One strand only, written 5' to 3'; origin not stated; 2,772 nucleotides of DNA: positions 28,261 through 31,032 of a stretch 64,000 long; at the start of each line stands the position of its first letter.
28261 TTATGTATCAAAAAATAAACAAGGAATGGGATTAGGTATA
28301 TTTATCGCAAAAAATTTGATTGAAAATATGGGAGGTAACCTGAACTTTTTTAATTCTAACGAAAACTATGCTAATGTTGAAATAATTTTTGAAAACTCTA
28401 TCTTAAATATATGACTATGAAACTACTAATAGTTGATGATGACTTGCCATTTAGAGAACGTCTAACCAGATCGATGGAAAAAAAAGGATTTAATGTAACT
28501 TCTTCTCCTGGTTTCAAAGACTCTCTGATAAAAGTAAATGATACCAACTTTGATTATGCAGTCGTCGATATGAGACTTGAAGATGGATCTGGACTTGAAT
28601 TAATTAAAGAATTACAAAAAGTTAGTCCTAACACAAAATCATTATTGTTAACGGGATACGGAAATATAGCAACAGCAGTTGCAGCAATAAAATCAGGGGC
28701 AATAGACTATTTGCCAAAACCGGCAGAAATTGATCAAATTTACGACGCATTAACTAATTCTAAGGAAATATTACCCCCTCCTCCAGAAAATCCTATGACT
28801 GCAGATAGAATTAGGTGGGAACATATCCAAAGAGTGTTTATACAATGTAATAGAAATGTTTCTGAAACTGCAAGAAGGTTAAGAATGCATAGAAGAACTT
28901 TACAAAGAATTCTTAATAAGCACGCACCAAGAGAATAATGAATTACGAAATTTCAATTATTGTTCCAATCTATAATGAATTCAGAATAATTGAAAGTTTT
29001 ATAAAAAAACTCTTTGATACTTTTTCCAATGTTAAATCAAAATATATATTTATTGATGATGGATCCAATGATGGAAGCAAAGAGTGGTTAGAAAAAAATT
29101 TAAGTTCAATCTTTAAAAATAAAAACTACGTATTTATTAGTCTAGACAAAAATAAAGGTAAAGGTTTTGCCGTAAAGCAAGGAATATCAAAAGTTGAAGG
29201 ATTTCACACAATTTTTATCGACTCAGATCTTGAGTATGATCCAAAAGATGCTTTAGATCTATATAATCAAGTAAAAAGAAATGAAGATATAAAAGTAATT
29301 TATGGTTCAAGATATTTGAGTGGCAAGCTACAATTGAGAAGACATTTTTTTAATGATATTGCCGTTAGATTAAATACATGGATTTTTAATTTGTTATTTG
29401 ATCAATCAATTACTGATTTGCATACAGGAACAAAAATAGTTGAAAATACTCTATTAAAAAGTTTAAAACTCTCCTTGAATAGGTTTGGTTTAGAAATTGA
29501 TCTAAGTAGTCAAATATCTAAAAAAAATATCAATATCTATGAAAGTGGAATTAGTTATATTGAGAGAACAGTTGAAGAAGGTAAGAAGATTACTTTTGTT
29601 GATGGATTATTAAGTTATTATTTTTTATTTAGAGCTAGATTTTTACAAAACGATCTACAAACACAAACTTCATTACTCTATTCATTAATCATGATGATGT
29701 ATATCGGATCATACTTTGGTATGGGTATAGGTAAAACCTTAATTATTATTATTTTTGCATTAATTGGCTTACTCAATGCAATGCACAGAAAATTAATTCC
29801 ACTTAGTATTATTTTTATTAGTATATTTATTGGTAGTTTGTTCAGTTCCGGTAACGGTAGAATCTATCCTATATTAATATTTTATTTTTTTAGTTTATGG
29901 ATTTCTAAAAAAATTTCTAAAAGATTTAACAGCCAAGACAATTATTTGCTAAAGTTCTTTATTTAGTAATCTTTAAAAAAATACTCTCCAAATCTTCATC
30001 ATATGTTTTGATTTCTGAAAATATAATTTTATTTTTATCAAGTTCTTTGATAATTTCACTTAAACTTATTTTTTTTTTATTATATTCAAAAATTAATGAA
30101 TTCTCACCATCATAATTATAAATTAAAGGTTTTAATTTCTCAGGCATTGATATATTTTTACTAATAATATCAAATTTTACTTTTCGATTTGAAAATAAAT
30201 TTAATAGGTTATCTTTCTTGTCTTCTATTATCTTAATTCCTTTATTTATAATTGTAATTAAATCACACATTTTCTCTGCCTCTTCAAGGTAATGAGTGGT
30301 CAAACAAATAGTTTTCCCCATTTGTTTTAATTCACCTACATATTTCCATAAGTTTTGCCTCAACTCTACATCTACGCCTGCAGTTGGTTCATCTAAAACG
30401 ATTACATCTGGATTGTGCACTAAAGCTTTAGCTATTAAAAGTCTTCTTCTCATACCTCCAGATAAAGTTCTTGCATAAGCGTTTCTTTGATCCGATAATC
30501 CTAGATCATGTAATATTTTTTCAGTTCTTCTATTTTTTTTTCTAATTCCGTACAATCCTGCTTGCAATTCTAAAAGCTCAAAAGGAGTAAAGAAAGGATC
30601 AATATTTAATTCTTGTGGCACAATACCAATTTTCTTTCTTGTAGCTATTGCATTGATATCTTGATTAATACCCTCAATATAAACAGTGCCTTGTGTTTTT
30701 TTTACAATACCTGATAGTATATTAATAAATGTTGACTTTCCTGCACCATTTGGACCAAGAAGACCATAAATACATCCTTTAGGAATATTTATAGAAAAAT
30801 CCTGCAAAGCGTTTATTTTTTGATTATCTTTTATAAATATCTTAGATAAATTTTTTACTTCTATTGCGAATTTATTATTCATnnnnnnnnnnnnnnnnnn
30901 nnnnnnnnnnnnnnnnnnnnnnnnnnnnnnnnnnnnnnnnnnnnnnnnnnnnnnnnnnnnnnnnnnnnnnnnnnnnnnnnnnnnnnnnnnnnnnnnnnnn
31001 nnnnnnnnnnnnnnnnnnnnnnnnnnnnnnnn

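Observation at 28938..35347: AT-rich six-gene envelope-glycan islet between regBA and polA: Arn-like formamido-sugar logic built from non-canonical parts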

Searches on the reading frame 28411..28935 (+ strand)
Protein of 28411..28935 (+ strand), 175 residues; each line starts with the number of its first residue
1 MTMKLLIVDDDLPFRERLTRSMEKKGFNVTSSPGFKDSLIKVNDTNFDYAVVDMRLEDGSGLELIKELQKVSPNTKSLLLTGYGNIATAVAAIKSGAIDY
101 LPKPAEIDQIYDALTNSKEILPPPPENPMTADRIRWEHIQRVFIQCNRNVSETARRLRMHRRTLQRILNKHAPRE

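Call 9: find_related_loci(query=window:28411-28935:+, collection=genome_contigs, flank=10000)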
Query window:28411-28935:+ (175 aa) in genome_contigs; peptide patterns used: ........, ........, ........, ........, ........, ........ (x = any residue, [..] = any of these).
599 stretches matched a pattern (row limit reached: there are more); 464 encode a relative of the query (tblastn E <= 1e-3); the best 80 are kept; 80 distinct loci.
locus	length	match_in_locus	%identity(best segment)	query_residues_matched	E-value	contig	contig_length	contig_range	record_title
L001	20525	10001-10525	94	1-175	2e-113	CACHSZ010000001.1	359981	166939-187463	uncultured Alphaproteobacteria bacterium isolate AG-912-F03 genome assembly, contig: AG-912-F03_NODE_1, whole genome sho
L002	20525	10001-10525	95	1-175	3e-113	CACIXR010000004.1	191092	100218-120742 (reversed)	uncultured Alphaproteobacteria bacterium isolate AG-914-F14 genome assembly, contig: AG-914-F14_NODE_4, whole genome sho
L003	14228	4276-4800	95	1-175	6e-113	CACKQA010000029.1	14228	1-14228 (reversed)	uncultured Alphaproteobacteria bacterium isolate AG-457-C19 genome assembly, contig: AG-457-C19_NODE_29, whole genome sh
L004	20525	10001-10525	94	1-175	1e-111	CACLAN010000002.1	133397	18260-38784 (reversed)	uncultured Alphaproteobacteria bacterium isolate AG-461-D09 genome assembly, contig: AG-461-D09_NODE_2, whole genome sho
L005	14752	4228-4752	93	1-175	3e-111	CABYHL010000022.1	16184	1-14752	MAG: uncultured Alphaproteobacteria bacterium isolate AG-894-D19 genome assembly, contig: AG-894-D19_NODE_22, whole geno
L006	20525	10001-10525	94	1-175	2e-111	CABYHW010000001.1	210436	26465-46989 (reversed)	MAG: uncultured Alphaproteobacteria bacterium isolate AG-894-D03 genome assembly, contig: AG-894-D03_NODE_1, whole genom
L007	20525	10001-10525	94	1-175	3e-111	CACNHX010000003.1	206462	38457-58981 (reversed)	MAG: uncultured Alphaproteobacteria bacterium isolate AG-893-A21 genome assembly, contig: AG-893-A21_NODE_3, whole genom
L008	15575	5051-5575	93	1-175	2e-110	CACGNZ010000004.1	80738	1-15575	uncultured Alphaproteobacteria bacterium isolate AG-422-N03 genome assembly, contig: AG-422-N03_NODE_4, whole genome sho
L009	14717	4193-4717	93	1-175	3e-110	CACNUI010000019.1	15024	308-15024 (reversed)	MAG: uncultured Alphaproteobacteria bacterium isolate AG-893-O06 genome assembly, contig: AG-893-O06_NODE_19, whole geno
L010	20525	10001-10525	93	1-175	3e-110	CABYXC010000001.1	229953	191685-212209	MAG: uncultured Alphaproteobacteria bacterium isolate AG-895-D04 genome assembly, contig: AG-895-D04_NODE_1, whole genom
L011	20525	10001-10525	93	1-175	7e-110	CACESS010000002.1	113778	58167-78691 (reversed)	uncultured Alphaproteobacteria bacterium isolate AG-907-D22 genome assembly, contig: AG-907-D22_NODE_2, whole genome sho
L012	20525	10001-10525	90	1-175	3e-107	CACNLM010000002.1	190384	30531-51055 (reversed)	MAG: uncultured Alphaproteobacteria bacterium isolate AG-893-F05 genome assembly, contig: AG-893-F05_NODE_2, whole genom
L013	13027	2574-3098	94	1-175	1e-103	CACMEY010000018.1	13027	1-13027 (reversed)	MAG: uncultured Alphaproteobacteria bacterium isolate AG-891-E17 genome assembly, contig: AG-891-E17_NODE_18, whole geno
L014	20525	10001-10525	83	1-175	6e-100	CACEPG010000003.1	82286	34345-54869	uncultured Alphaproteobacteria bacterium isolate AG-404-D18 genome assembly, contig: AG-404-D18_NODE_3, whole genome sho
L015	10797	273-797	79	1-175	1e-92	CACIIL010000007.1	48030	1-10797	uncultured Alphaproteobacteria bacterium isolate AG-435-K07 genome assembly, contig: AG-435-K07_NODE_7, whole genome sho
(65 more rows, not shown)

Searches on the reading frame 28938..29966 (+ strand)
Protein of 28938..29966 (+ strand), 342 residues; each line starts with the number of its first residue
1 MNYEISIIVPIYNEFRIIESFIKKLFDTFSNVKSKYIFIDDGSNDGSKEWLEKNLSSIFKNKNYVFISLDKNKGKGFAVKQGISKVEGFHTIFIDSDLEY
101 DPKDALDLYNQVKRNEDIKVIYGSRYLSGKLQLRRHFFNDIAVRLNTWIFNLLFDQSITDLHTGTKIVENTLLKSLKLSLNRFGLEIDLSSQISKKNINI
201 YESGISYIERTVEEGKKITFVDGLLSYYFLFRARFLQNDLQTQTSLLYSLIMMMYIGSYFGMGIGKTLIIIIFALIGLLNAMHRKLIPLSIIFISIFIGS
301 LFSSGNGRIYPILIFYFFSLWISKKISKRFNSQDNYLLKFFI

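Call 3: search_protein_families(library=pfam, proteins=[window:28938-29966:+], max_evalue=0.1)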
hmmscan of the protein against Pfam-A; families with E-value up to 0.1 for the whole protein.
window:28938-29966:+ (342 aa): 1 family
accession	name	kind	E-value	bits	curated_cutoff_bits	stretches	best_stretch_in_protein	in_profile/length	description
PF00535.33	Glycos_transf_2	-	2.5e-20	73.5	23.3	1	6-129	1-120/168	Glycosyl transferase family 2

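Call 4: search_protein_families(library=ncbifam, proteins=[window:28938-29966:+], max_evalue=0.1)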
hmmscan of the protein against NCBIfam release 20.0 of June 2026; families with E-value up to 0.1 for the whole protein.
window:28938-29966:+ (342 aa): 17 families
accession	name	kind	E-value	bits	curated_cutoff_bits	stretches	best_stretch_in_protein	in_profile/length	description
TIGR04182.1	glyco_TIGR04182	equivalog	5.6e-20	71.9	325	1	4-246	1-230/293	S-layer glycoprotein N-glycosyltransferase AglJ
NF058614.1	PPMAGASynPpgS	equivalog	3.9e-11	42.8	370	1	6-207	3-198/226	polyprenyl-phospho-N-acetylgalactosaminyl synthase PpgS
TIGR03937.1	PgaC_IcaA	equivalog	7.1e-11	41.7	422.3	1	4-121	46-159/407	poly-beta-1,6-N-acetyl-D-glucosamine synthase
NF007986.1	PRK10714.1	equivalog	2.9e-10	39.7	529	1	4-118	7-121/316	undecaprenyl-phosphate 4-deoxy-4-formamido-L-arabinose transferase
NF047588.1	GlcsyltransPgfSStrep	equivalog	4.4e-10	39.3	500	1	4-173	2-168/308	glycosyltransferase PgfS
NF047683.1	TeichurnBiosyTuaG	equivalog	6.4e-08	32.5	400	1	4-103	7-102/252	teichuronic acid biosynthesis protein TuaG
NF007482.0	PRK10073.1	equivalog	7.3e-08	31.8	423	1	4-104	7-102/334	glycosyltransferase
TIGR04283.1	glyco_like_mftF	equivalog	3.4e-07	30.1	182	1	5-117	1-101/221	TIGR04283 family arsenosugar biosynthesis glycosyltransferase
TIGR04009.1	wcaE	equivalog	4.8e-07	29.3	369.2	1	30-124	30-118/248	colanic acid biosynthesis glycosyltransferase WcaE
NF010496.0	PRK13915.1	equivalog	4.9e-07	29.1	262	1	3-106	31-136/307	glucosyl-3-phosphoglycerate synthase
TIGR03111.1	glyc2_xrt_Gpos1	hypoth_equivalog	6.7e-07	28.4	363.95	1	4-124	50-168/439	TIGR03111 family XrtG-associated glycosyltransferase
NF041875.1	EPS_EpsD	equivalog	7.6e-07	28.8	370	1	5-123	1-114/325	exopolysaccharide biosynthesis glycosyltransferase EpsD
NF050819.1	PolSacchBiosHfsG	equivalog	1.1e-05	24.7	500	1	5-127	14-131/302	polysaccharide biosynthesis protein HfsG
NF041391.1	DPhHxTase_Halo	equivalog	6.3e-05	22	375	1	12-213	4-189/213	dolichyl-phosphate hexose transferase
TIGR04242.1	nodulat_NodC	equivalog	0.00016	20.8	550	1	5-102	50-146/395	chitooligosaccharide synthase NodC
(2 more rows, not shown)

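Call 12: list_cluster_members(proteins=[window:28938-29963:+, window:29962-30882:-, window:30878-32137:-, window:32140-33186:-, window:33289-33996:+, window:33980-35347:-, window:35350-38088:+, window:28411-28935:+])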
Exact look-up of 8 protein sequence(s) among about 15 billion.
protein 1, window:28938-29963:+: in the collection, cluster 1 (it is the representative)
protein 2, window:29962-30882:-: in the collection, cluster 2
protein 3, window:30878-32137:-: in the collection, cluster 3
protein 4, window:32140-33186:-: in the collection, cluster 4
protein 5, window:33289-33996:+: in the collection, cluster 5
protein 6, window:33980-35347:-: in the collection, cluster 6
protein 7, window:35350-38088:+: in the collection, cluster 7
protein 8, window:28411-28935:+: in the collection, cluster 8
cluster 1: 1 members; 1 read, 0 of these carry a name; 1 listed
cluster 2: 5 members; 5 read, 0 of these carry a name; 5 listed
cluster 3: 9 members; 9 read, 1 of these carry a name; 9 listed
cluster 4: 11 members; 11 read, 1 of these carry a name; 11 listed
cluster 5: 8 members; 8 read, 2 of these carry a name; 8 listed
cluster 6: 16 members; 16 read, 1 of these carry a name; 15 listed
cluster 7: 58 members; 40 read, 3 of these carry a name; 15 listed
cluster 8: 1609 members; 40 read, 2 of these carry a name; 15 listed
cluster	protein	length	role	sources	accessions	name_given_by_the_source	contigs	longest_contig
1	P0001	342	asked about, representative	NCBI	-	-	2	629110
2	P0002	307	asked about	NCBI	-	-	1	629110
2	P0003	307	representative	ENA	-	-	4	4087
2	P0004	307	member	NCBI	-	-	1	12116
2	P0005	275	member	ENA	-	-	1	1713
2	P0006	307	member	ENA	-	-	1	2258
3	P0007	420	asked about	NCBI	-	-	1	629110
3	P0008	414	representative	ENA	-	-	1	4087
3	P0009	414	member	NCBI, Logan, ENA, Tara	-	strand:+ start:2698 stop:3942 length:1245 start_codon:yes stop_codon:yes ...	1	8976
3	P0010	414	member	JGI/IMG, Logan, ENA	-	-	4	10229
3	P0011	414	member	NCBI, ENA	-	-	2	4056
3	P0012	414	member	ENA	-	-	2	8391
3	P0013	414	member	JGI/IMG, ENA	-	-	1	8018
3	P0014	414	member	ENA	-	-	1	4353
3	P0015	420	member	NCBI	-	-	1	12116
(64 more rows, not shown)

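Call 23: search_solved_structures(query=window:28938-29963:+, max_evalue=0.001, show_alignments=1)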
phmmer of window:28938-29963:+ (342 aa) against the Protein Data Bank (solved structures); distinct sequences matched with E-value up to 0.001: 11.
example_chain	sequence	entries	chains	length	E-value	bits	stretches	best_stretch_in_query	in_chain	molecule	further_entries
5ekp_C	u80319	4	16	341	4.6e-10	42.7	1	3-125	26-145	Uncharacterized glycosyltransferase sll0501 | Glycosyltransferase sll0501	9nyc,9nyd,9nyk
5eke_A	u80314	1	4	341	4.7e-10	42.7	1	3-125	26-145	Uncharacterized glycosyltransferase sll0501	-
9nye_A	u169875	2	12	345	4.7e-10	42.7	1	3-125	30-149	Glycosyltransferase sll0501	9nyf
5mlz_A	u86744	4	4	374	4.4e-09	39.5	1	3-143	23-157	Dolichol monophosphate mannose synthase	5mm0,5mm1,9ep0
9hwj_A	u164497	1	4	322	1e-08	38.3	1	4-110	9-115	Undecaprenyl-phosphate 4-deoxy-4-formamido-L-arabinose transferase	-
9bhc_C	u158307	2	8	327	6.5e-08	35.6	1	4-109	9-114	Undecaprenyl-phosphate 4-deoxy-4-formamido-L-arabinose transferase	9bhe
8vxh_A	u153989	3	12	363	8.4e-08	35.3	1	4-109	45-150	Undecaprenyl-phosphate 4-deoxy-4-formamido-L-arabinose transferase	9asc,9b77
3bcv_A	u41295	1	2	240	7.2e-05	25.6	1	4-114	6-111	Putative glycosyltransferase protein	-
2z87_A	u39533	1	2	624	0.00047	23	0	5-120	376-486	Chondroitin synthase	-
2z86_A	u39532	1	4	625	0.00047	22.9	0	5-120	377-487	Chondroitin synthase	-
5hea_A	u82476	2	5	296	0.00067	22.4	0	5-110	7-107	Putative glycosyltransferase (GalT1)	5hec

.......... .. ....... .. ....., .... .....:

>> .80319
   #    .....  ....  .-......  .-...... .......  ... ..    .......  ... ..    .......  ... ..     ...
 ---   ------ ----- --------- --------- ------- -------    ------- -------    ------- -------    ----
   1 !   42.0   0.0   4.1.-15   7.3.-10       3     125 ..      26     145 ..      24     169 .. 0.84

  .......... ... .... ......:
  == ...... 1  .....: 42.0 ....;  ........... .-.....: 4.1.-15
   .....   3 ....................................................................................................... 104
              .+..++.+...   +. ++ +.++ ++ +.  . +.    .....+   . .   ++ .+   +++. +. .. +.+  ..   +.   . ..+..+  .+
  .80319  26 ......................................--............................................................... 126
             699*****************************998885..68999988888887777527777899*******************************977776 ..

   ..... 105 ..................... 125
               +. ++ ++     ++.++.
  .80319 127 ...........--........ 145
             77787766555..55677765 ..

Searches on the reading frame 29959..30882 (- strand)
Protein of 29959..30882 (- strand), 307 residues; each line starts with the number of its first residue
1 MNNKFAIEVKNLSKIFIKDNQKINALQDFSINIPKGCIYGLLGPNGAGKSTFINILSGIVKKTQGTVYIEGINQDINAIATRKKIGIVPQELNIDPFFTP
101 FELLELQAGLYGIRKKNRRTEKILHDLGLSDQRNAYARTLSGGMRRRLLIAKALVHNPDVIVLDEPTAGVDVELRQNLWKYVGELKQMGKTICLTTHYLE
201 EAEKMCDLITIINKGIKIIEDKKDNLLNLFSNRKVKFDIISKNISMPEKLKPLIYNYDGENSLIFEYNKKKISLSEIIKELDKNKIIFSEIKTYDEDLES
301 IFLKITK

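Call 3: search_protein_families(library=pfam, proteins=[window:29959-30882:-], max_evalue=0.1)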
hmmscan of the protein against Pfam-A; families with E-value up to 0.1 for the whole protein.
window:29959-30882:- (307 aa): 8 families
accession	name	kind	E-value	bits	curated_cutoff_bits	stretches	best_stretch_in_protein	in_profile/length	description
PF00005.33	ABC_tran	-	3e-34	119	25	1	26-168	1-137/137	ABC transporter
PF13304.12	AAA_21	-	3.3e-10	41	27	2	106-197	186-298/304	AAA domain, putative AbiEii toxin, Type IV TA system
PF02463.25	SMC_N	-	0.002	18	40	0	39-205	27-208/220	RecF/RecN/SMC N terminal domain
PF03193.22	RsgA_GTPase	-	0.0048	17.2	30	1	21-61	92-131/174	RsgA GTPase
PF13555.12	AAA_29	-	0.014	15.6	27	1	34-53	20-39/61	P-loop containing region of AAA domain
PF19263.5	DUF5906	-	0.022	15.9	27.6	0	41-86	1-49/114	Family of unknown function (DUF5906)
PF13479.12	AAA_24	-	0.055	13.7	27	0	40-56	6-22/195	AAA domain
PF01926.29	MMR_HSR1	-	0.068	13.7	21.9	0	40-63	3-26/113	50S ribosome-binding GTPase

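Call 4: search_protein_families(library=ncbifam, proteins=[window:29959-30882:-], max_evalue=0.1)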
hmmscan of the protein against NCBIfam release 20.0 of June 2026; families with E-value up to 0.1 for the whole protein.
window:29959-30882:- (307 aa): 191 families (the best 25 are shown)
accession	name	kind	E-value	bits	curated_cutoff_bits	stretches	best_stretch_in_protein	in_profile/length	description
TIGR01188.1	drrA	subfamily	4.9e-70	236.2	312.45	1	21-306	4-301/302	daunorubicin resistance ABC transporter, ATP-binding protein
NF010060.0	PRK13537.1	equivalog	1.1e-52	178.8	521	1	6-279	15-286/314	nodulation factor ABC transporter ATP-binding protein NodI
NF010059.0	PRK13536.1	equivalog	6.8e-49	166.4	549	1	4-253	41-284/342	nodulation factor ABC transporter ATP-binding protein NodI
TIGR03522.1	GldA_ABC_ATP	equivalog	4.3e-47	161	402.6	1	6-306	2-301/301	gliding motility-associated ABC transporter ATP-binding subunit GldA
TIGR01288.1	nodI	equivalog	1.5e-46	158.8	424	1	5-254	3-246/303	nodulation factor ABC transporter ATP-binding protein NodI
TIGR03864.1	PQQ_ABC_ATP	hypoth_equivalog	1.9e-45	155.1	302.25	1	6-224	1-217/236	ABC transporter, ATP-binding subunit, PQQ-dependent alcohol dehydrogenase system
NF033858.1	ABC2_perm_RbbA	equivalog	6e-45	153.5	1050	1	3-228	263-486/909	ribosome-associated ATPase/putative transporter RbbA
TIGR03740.1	galliderm_ABC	subfamily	2.9e-40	138.3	309.75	1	8-231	2-219/223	lantibiotic protection ABC transporter ATP-binding subunit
TIGR02314.1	ABC_MetN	equivalog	1.2e-39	136.3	499.7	1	7-237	2-236/343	methionine ABC transporter ATP-binding protein MetN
TIGR04521.1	ECF_ATPase_2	equivalog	2.6e-39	135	330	1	7-228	1-234/279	energy-coupling factor transporter ATPase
TIGR04406.1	LPS_export_lptB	equivalog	4.5e-39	134.2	240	1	8-234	3-230/239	LPS export ABC transporter ATP-binding protein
TIGR04520.1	ECF_ATPase_1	equivalog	6.7e-36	124.1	315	1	7-228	1-225/269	energy-coupling factor transporter ATPase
NF040933.2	ABC_arch_GlcV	equivalog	3.2e-35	121.7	450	1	6-231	2-234/357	glucose ABC transporter ATP-binding protein GlcV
TIGR01186.1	proV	subfamily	1.3e-34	120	326.6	1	24-236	7-227/363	betaine/proline/choline family ABC transporter ATP-binding protein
TIGR01257.1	rim_protein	equivalog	2.7e-34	117.4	4012.85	1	7-217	929-1138/2272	rim ABC transporter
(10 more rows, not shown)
